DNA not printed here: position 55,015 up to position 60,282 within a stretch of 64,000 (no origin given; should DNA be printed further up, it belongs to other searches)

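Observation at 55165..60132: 1655-aa secreted LTD-LamG-LamG-CotH-LTD protein: giant surface or extracellular CotH-family putative kinase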

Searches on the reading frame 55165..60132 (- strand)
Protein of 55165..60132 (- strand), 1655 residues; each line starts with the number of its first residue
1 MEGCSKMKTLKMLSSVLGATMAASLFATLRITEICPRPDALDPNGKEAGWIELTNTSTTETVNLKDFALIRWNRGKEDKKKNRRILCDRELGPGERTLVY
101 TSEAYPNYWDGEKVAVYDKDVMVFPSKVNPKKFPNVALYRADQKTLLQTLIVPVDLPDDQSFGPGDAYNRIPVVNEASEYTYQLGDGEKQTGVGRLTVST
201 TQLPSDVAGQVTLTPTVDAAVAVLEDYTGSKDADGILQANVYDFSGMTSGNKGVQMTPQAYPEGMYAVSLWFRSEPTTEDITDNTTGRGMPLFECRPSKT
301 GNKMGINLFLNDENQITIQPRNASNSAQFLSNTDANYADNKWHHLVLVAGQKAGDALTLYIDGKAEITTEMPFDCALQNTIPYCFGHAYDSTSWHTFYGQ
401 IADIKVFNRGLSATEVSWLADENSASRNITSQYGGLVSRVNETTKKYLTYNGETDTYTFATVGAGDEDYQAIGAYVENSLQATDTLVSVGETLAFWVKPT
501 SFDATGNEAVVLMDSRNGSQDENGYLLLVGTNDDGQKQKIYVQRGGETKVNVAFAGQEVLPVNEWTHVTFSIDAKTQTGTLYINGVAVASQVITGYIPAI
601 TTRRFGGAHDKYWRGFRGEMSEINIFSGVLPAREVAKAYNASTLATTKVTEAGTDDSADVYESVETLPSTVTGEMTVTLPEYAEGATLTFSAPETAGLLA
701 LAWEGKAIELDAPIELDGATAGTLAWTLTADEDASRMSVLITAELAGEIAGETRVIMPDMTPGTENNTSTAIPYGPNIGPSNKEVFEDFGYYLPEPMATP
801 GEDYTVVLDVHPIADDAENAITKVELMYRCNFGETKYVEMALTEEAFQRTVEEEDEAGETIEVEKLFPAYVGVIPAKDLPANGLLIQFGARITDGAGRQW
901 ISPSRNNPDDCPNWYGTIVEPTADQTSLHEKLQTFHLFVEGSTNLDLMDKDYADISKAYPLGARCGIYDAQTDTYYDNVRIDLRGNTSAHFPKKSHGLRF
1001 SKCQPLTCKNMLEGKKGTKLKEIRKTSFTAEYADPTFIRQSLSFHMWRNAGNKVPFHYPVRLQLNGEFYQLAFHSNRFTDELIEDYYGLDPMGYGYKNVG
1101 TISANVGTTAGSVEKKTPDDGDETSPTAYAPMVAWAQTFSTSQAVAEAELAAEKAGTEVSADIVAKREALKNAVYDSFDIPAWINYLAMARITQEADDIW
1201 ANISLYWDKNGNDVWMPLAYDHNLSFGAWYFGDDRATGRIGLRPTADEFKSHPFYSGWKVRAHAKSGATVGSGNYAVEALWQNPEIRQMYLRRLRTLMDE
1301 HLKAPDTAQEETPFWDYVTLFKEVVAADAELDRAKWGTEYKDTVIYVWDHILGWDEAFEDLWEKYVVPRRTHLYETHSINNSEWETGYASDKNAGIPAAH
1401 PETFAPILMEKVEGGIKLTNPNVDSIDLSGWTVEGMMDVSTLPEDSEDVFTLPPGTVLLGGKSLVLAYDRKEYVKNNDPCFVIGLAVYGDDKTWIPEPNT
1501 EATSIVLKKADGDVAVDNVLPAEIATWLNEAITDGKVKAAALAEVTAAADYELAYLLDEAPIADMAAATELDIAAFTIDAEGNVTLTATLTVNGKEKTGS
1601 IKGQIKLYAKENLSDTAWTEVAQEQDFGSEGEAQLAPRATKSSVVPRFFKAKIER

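Call 5: search_protein_families(library=pfam, proteins=[window:55165-60132:-], max_evalue=1)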
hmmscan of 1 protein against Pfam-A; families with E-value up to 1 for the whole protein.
window:55165-60132:- (1655 aa): 8 families
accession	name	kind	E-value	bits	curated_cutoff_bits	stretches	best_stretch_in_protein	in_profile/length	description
PF13385.13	Laminin_G_3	-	6.2e-38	130.7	27.6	2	481-636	8-151/151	Concanavalin A-like lectin/glucanases superfamily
PF08757.17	CotH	-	3.1e-23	83.2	23.8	1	981-1303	1-269/322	CotH kinase protein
PF00932.25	LTD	-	9e-12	45.8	34.3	2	27-116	6-84/109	Lamin Tail Domain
PF02210.31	Laminin_G_2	-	1.2e-07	32.7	22.9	2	302-406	17-123/126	Laminin G domain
PF07953.20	Toxin_R_bind_N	-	1.1e-06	28.9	23.8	1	558-594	121-154/191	Clostridium neurotoxin, N-terminal receptor binding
PF02973.23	Sialidase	-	8.6e-06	25.8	26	2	292-418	50-183/189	Sialidase, N-terminal domain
PF00354.24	Pentaxin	-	0.00014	22.1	25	1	557-645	79-173/194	Pentaxin family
PF17780.6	OCRE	-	0.54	10.7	24.7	0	441-460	32-51/52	OCRE domain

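Call 6: search_protein_families(library=ncbifam, proteins=[window:55165-60132:-], max_evalue=1)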
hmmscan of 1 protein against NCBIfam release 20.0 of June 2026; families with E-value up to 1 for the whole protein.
window:55165-60132:- (1655 aa): 1 family
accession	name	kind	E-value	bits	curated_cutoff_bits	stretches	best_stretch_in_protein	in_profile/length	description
NF052521.1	TafC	equivalog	4.9e-11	42.4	410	2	452-643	199-364/373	TafC family fimbrial protein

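Call 10: find_homologous_proteins(query=window:55165-60132:-, max_evalue=0.00001)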
Query window:55165-60132:- (1655 aa): 67 proteins with E <= 0.00001 among 8000 candidates.
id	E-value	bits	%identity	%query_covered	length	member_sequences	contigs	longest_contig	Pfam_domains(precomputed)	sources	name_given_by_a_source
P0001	0.0e+0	3807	100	100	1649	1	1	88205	PF08757.18,PF07953.21,PF00932.26,PF13385.14,PF02973.23,PF02210.32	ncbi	-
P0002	0.0e+0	3347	88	100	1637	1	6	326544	PF08757.18,PF07953.21,PF00932.26,PF00354.25,PF13385.14,PF02210.32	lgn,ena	-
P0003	0.0e+0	3326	88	100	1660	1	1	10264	PF08757.18,PF00932.26,PF00354.25,PF13385.14,PF02210.32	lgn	-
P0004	0.0e+0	3242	86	100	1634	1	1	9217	PF08757.18,PF07953.21,PF00932.26,PF13385.14,PF02210.32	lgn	-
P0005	0.0e+0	3227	85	100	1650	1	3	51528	PF08757.18,PF00932.26,PF00354.25,PF13385.14,PF02210.32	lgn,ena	-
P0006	0.0e+0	3215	85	100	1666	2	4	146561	PF08757.18,PF07953.21,PF00932.26,PF00354.25,PF13385.14,PF02210.32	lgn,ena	-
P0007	0.0e+0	3212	85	100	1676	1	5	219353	PF08757.18,PF07953.21,PF00932.26,PF13385.14,PF02210.32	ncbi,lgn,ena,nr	ncbi:MAG: CotH kinase family protein [Kiritimatiellae bacterium]|nr:CotH kinase family protein [Kiri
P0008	0.0e+0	3198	84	100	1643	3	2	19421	PF08757.18,PF07953.21,PF00932.26,PF13385.14,PF02210.32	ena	-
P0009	0.0e+0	3195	85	100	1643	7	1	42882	PF08757.18,PF07953.21,PF00932.26,PF00354.25,PF13385.14,PF02210.32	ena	-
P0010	0.0e+0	3166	83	100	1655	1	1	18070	PF08757.18,PF00932.26,PF00354.25,PF13385.14,PF02210.32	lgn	-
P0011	0.0e+0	3131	83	99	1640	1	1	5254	PF08757.18,PF07953.21,PF00932.26,PF00354.25,PF13385.14,PF02210.32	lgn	-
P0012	0.0e+0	3081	82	99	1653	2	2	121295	PF08757.18,PF07953.21,PF00932.26,PF00354.25,PF13385.14,PF02210.32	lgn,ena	-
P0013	0.0e+0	3076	81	100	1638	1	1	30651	PF08757.18,PF07953.21,PF00932.26,PF13385.14,PF02210.32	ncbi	-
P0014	0.0e+0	2893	76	100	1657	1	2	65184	PF08757.18,PF07953.21,PF00932.26,PF13385.14,PF02973.23,PF02210.32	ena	-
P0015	0.0e+0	2815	75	100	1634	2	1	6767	PF08757.18,PF07953.21,PF00932.26,PF00354.25,PF13385.14,PF02210.32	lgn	-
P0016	0.0e+0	2765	75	100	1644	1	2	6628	PF08757.18,PF00932.26,PF00354.25,PF13385.14,PF02210.32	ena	-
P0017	0.0e+0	2761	73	100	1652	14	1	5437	PF08757.18,PF07953.21,PF00932.26,PF00354.25,PF13385.14,PF02210.32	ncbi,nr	ncbi:MAG: CotH kinase family protein [Kiritimatiellae bacterium]|nr:CotH kinase family protein [Kiri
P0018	0.0e+0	2733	74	100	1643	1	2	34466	PF08757.18,PF00932.26,PF13385.14,PF02210.32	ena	-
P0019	0.0e+0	2643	70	100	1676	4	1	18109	PF08757.18,PF00932.26,PF13385.14,PF02210.32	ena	-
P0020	0.0e+0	2643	71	99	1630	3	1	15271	PF08757.18,PF07953.21,PF00932.26,PF13385.14,PF02210.32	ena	-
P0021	0.0e+0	2619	72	100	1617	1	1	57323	PF08757.18,PF07953.21,PF00932.26,PF13385.14,PF02210.32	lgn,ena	-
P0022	0.0e+0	2598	71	100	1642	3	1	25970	PF08757.18,PF00932.26,PF00354.25,PF13385.14,PF02210.32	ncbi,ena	-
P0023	0.0e+0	2593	72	100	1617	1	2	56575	PF08757.18,PF07953.21,PF00932.26,PF13385.14,PF02210.32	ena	-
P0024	0.0e+0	2572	71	100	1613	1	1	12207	PF08757.18,PF07953.21,PF00932.26,PF13385.14,PF02210.32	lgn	-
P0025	0.0e+0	2494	68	100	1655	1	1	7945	PF08757.18,PF07953.21,PF00932.26,PF13385.14,PF02210.32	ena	-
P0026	0.0e+0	2384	65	100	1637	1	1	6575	PF08757.18,PF00932.26,PF13385.14,PF02210.32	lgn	-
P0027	0.0e+0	2308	63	98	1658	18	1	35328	PF08757.18,PF00932.26,PF13385.14,PF02210.32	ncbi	-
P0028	0.0e+0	2252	62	100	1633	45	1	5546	PF08757.18,PF00932.26,PF13385.14,PF02210.32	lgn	-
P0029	0.0e+0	2035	74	73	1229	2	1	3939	PF08757.18,PF00932.26,PF13385.14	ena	-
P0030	0.0e+0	1895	63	74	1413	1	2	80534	PF08757.18,PF00932.26,PF13385.14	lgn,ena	-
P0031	0.0e+0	1239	44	88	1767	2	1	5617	PF08757.18,PF00932.26,PF13385.14,PF02210.32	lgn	-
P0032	0.0e+0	1229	44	89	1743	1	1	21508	PF08757.18,PF00932.26,PF13385.14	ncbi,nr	ncbi:MAG: LamG-like jellyroll fold domain-containing protein [bacterium]|nr:LamG-like jellyroll fold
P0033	0.0e+0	1225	45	89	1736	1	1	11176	PF08757.18,PF00932.26,PF13385.14,PF02210.32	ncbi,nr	ncbi:MAG: LamG-like jellyroll fold domain-containing protein [bacterium]|nr:LamG-like jellyroll fold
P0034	0.0e+0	1203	45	89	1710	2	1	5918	PF08757.18,PF00932.26,PF13385.14,PF02210.32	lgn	-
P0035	0.0e+0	1176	44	91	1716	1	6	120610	PF08757.18,PF00932.26,PF13385.14,PF02210.32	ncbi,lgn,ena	-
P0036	0.0e+0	1175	44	89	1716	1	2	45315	PF08757.18,PF00932.26,PF13385.14,PF02210.32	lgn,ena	-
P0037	0.0e+0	1162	44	87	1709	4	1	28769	PF08757.18,PF00932.26,PF13385.14,PF02210.32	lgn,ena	-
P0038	0.0e+0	1127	43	89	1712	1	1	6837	PF08757.18,PF00932.26,PF13385.14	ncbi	-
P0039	0.0e+0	1036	42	71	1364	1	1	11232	PF08757.18,PF00932.26,PF13385.14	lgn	-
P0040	2.8e-297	1008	44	60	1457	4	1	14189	PF08757.18,PF00932.26,PF13385.14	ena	-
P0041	1.3e-225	770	44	44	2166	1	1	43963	PF08757.18,PF00932.26,PF13385.14,PF10102.15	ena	-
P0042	4.0e-221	755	42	52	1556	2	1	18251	PF08757.18,PF00932.26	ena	-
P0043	4.0e-221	755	42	52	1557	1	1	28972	PF08757.18,PF00932.26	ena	-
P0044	2.6e-220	753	41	47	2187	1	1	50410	PF08757.18,PF00932.26,PF13385.14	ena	-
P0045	6.9e-218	745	42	52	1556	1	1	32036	PF08757.18,PF00932.26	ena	-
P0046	3.4e-215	736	42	52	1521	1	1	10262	PF08757.18,PF00932.26,PF13385.14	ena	-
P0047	1.1e-214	734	41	52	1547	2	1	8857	PF08757.18,PF00932.26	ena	-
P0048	4.6e-214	732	37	64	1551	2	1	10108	PF08757.18,PF00932.26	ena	-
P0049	1.4e-213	730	41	52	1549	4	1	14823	PF08757.18,PF00932.26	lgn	-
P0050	2.1e-211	723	43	49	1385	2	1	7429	PF08757.18,PF00932.26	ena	-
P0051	1.7e-209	717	42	52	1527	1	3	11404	PF08757.18,PF00932.26,PF13385.14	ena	-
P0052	8.8e-209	715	42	53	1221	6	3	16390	PF08757.18,PF00932.26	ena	-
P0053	2.1e-208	713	43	49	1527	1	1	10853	PF08757.18,PF00932.26,PF13385.14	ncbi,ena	-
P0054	2.3e-208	713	43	49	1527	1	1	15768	PF08757.18,PF00932.26,PF13385.14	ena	-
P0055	1.2e-206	707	45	45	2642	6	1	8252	PF21722.5,PF08757.18,PF00932.26,PF13385.14,PF16656.12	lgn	-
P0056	1.3e-205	704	45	44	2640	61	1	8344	PF21722.5,PF08757.18,PF00932.26,PF13385.14,PF16656.12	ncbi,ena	-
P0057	3.9e-205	702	37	64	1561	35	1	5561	PF08757.18,PF00932.26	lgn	-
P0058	5.8e-205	702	43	49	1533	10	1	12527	PF08757.18,PF00932.26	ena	-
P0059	4.5e-194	666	41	44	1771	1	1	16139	PF08757.18,PF00932.26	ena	-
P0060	3.7e-167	577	42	47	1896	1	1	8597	PF08757.18,PF00932.26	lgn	-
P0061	1.0e-60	224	27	60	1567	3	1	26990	PF08757.18,PF00932.26,PF13385.14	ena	-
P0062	1.5e-30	124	26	46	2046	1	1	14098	PF07679.23,PF13895.13,PF08757.18,PF00932.26,PF13927.13,PF18884.6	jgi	jgi:hypothetical protein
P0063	3.1e-30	123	26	39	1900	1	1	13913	PF08757.18,PF00932.26,PF25275.2,PF16656.12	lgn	-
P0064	5.0e-24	102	24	60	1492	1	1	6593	PF08757.18,PF00932.26,PF13385.14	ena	-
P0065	4.5e-23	99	26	43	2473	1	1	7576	PF07679.23,PF08757.18,PF13205.13,PF00932.26,PF13927.13,PF17957.8,PF19078.7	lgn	-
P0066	6.9e-20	88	25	43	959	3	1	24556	PF08757.18,PF00932.26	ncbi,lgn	-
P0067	3.7e-11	59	24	38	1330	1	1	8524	PF08757.18,PF00932.26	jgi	jgi:hypothetical protein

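Call 11: search_solved_structures(query=window:55165-60132:-, max_evalue=0.01, show_alignments=3)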
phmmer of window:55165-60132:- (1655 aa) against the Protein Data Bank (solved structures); distinct sequences matched with E-value up to 0.01: 0.

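Call 32: find_encoding_contigs(protein=P0002, flank=8000, max_places=3)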
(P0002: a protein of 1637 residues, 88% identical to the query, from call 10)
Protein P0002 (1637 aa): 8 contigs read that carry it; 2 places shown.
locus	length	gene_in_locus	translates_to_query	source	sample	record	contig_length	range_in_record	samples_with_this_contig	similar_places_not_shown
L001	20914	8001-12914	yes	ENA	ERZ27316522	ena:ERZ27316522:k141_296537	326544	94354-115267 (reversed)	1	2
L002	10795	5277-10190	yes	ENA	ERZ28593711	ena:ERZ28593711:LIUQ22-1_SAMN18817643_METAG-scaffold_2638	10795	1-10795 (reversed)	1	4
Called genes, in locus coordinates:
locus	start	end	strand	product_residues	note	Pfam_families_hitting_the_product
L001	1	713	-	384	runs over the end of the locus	PF02481:DNA_processg_A, PF17782:WHD_DprA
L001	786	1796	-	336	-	PF01515:PTA_PTB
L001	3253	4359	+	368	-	PF07991:KARI_N, PF01450:KARI_C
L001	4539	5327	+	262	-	-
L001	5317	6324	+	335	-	PF01223:Endonuclease_NS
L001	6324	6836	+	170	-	PF02075:RuvC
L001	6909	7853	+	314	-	PF01520:Amidase_3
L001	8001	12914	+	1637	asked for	PF00932:LTD (faint), PF07953:Toxin_R_bind_N (faint), PF13385:Laminin_G_3, PF00354:Pentaxin (faint), PF02210:Laminin_G_2 (faint), PF13385:Laminin_G_3, PF08757:CotH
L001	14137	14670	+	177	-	PF02915:Rubrerythrin, PF23458:DUF7130 (weak), PF21349:RUBY_RBDX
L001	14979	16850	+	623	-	PF17297:PEPCK_N, PF00821:PEPCK_GTP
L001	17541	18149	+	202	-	PF00881:Nitroreductase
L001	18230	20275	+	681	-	PF00270:DEAD (faint), PF04851:ResIII, PF17757:UvrB_inter, PF27431:UvrB_3rd, PF00271:Helicase_C, PF12344:UvrB, PF02151:UVR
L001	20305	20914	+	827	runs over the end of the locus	PF12971:NAGLU_N, PF05089:NAGLU, PF12972:NAGLU_C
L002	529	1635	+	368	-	PF07991:KARI_N, PF01450:KARI_C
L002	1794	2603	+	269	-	-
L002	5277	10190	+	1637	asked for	PF00932:LTD (faint), PF07953:Toxin_R_bind_N (faint), PF13385:Laminin_G_3, PF00354:Pentaxin (faint), PF02210:Laminin_G_2 (faint), PF13385:Laminin_G_3, PF08757:CotH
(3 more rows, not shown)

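Call 33: find_encoding_contigs(protein=P0035, flank=8000, max_places=3)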
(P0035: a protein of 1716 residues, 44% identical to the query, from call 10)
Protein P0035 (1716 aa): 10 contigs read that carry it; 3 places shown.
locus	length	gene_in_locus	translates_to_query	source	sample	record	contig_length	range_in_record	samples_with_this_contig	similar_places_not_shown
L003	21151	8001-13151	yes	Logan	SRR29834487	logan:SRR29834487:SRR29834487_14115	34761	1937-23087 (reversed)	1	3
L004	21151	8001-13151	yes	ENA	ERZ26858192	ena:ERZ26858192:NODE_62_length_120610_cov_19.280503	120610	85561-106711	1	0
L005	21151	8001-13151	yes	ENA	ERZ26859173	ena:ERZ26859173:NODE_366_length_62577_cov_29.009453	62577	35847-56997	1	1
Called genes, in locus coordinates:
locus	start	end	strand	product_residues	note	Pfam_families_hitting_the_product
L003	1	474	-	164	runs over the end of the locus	-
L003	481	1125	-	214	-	PF00753:Lactamase_B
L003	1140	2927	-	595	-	PF01640:Peptidase_C10, PF13620:CarboxypepD_reg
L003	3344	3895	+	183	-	PF01467:CTP_transf_like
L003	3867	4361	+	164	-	PF02620:YceD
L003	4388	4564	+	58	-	PF01783:Ribosomal_L32p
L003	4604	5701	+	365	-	PF02504:FA_synthesis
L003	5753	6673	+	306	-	PF00698:Acyl_transf_1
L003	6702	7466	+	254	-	PF00106:adh_short, PF08659:KR, PF13561:adh_short_C2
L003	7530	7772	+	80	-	PF00550:PP-binding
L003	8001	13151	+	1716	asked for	PF00932:LTD, PF13385:Laminin_G_3, PF02210:Laminin_G_2 (faint), PF13385:Laminin_G_3, PF08757:CotH, PF00932:LTD (weak)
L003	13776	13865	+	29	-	-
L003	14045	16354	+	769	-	PF00004:AAA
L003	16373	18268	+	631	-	-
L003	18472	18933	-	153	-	PF02021:UPF0102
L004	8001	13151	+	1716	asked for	PF00932:LTD, PF13385:Laminin_G_3, PF02210:Laminin_G_2 (faint), PF13385:Laminin_G_3, PF08757:CotH, PF00932:LTD (weak)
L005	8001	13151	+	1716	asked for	PF00932:LTD, PF13385:Laminin_G_3, PF02210:Laminin_G_2 (faint), PF13385:Laminin_G_3, PF08757:CotH, PF00932:LTD (weak)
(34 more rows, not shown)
